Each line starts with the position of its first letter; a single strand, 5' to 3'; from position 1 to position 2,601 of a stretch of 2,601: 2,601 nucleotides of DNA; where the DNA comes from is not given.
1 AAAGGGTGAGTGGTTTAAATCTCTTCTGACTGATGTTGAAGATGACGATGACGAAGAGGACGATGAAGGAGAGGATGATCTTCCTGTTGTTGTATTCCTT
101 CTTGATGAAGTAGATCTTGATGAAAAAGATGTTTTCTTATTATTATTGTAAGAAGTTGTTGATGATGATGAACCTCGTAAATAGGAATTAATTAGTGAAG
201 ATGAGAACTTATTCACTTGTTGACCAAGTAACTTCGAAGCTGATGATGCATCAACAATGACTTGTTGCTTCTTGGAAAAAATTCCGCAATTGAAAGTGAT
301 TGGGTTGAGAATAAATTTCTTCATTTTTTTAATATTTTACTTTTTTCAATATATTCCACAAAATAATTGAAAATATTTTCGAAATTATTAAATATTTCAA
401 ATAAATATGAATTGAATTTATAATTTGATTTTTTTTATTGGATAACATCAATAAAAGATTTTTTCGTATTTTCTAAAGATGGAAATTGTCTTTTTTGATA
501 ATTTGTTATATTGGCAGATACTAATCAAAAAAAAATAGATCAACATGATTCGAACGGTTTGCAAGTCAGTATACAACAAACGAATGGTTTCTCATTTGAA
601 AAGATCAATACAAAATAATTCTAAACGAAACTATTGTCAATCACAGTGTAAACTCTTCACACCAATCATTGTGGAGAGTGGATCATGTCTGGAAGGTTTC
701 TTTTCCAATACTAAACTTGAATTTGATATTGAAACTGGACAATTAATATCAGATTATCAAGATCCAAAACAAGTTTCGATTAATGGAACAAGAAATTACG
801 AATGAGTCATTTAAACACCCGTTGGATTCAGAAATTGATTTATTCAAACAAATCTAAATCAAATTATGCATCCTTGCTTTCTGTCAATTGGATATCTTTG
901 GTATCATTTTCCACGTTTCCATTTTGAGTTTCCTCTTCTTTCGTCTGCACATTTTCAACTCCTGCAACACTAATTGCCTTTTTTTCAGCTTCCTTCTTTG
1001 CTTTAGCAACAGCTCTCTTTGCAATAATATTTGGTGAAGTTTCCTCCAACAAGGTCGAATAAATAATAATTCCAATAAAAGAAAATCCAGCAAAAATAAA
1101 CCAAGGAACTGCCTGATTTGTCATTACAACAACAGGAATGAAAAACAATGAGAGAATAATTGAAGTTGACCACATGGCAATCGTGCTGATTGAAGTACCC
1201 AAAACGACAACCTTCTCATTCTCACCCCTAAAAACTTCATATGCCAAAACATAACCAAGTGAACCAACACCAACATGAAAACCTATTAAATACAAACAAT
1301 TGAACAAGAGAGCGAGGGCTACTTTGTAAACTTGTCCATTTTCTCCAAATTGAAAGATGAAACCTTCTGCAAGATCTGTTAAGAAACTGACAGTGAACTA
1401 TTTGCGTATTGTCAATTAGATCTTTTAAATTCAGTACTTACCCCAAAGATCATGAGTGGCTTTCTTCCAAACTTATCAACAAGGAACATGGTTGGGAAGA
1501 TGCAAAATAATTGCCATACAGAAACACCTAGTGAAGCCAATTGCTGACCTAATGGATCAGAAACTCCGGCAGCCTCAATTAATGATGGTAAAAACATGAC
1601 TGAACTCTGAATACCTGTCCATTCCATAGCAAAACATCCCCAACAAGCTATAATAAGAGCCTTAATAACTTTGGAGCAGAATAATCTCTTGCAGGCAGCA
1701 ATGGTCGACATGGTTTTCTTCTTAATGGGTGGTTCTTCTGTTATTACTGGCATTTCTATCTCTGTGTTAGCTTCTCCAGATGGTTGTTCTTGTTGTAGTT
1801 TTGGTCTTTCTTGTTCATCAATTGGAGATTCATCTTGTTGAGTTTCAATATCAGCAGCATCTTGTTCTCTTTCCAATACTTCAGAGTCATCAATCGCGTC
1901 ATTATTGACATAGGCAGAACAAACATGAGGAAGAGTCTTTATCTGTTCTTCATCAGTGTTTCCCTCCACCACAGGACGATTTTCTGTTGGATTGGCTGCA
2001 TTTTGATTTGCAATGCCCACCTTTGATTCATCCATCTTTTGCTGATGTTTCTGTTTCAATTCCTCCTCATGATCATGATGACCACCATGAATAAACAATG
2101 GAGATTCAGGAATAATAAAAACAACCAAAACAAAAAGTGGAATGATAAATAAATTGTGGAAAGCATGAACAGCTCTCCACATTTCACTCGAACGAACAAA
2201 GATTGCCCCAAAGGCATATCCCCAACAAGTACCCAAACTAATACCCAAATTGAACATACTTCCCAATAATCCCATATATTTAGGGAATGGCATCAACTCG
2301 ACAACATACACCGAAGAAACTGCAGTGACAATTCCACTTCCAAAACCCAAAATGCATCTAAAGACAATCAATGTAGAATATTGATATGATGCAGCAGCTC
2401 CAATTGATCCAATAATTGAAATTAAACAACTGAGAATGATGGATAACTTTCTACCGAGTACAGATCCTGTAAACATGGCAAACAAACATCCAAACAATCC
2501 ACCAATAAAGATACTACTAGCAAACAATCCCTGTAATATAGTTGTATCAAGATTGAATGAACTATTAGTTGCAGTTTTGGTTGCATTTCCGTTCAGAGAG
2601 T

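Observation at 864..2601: Two ORF-track entries are one intron-containing MFS transporter gene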

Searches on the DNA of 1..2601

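Call 28: search_rna_families(source=window, threshold=evalue, max_evalue=1)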
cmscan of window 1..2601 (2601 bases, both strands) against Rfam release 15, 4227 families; matches with E-value up to 1: 4.
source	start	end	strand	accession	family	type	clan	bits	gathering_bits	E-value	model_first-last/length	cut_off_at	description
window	2053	2122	+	RF01315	CRISPR-DR2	Gene; CRISPR;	CL00014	25.6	37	0.078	1-30/30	no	CRISPR RNA direct repeat element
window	157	224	+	RF01283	snoU30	Gene; snRNA; snoRNA; CD-box;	CL00052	22.6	45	0.57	1-86/86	no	Small nucleolar RNA U30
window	2048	2120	-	RF02218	ZNRD1-AS1_1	Gene; lncRNA;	-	20.4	50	0.37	1-68/68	no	ZNRD1 antisense RNA 1 conserved region 1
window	1292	1346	+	RF04292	mir-379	Gene; miRNA;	CL00149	19.4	56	0.71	1-64/64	no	mir-379 microRNA precursor family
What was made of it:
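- Tried and rejected: An Rfam scan of the window at a permissive threshold gave only sub-threshold chance hits, and none lies in the intron (call 28).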

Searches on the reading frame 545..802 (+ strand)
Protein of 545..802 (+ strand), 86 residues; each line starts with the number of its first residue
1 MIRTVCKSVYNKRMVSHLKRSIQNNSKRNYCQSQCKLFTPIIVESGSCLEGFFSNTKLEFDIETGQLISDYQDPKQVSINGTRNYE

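Call 27: search_protein_families(library=pfam, proteins=[window:545-802:+], max_evalue=1)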
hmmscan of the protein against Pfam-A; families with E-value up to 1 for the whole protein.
seq(86 aa): 2 families
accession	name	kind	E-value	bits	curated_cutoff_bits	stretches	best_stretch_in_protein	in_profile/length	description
PF02177.21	APP_N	-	0.00079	20.2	22.1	1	2-56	39-94/100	Amyloid A4 N-terminal heparin-binding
PF08102.16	Antimicrobial_7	-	0.19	12.4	25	1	2-30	7-34/43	Scorpion antimicrobial peptide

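Call 30: find_homologous_proteins(query=window:545-802:+, max_evalue=0.01)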
Query seq(86 aa): no candidate shares three 5-residue words with the query. No homologue found.
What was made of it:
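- Tried and rejected: Pfam gave nothing above threshold (call 27) and there is no homologue in the 5.8-billion-protein set (call 30).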

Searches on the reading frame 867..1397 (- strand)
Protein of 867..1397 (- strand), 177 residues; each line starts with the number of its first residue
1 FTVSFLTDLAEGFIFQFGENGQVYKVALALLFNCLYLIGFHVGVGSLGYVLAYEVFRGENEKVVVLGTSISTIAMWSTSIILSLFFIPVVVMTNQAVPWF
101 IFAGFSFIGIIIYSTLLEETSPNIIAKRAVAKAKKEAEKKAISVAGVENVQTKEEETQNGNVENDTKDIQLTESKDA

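Call 4: search_protein_families(library=pfam, proteins=[window:867-1397:-], max_evalue=0.01)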
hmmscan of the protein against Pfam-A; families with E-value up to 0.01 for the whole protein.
seq(177 aa): 1 family
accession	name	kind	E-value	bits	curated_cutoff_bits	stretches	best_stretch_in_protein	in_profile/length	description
PF00083.30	Sugar_tr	-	6.3e-06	25.8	22.3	1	14-120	337-440/452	Sugar (and other) transporter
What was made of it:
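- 864..1397 (-): Downstream coding exon: the rest of TM9, TM10-TM12, a charged C-terminal tail, and stop TAA at 866-864. Pfam Sugar_tr profile positions 337-440 (call 4).
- The downstream exon alone matches profile positions 337-440 of 452 (call 4). It matches the C-terminal part of the Sugar_tr profile (call 4).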

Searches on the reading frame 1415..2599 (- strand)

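Call 4: search_protein_families(library=pfam, proteins=[window:1415-2599:-], max_evalue=0.01)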
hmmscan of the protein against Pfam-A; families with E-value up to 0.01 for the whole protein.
seq(395 aa): 3 families
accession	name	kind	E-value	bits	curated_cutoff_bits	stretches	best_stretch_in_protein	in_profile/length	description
PF00083.30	Sugar_tr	-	4.4e-46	158.1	22.3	2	12-197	36-228/452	Sugar (and other) transporter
PF07690.21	MFS_1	-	2.7e-20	73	33.4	1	16-388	28-276/347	Major Facilitator Superfamily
PF06609.19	TRI12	-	1.2e-05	24.5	23.2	1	23-182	80-237/599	Fungal trichothecene efflux pump (TRI12)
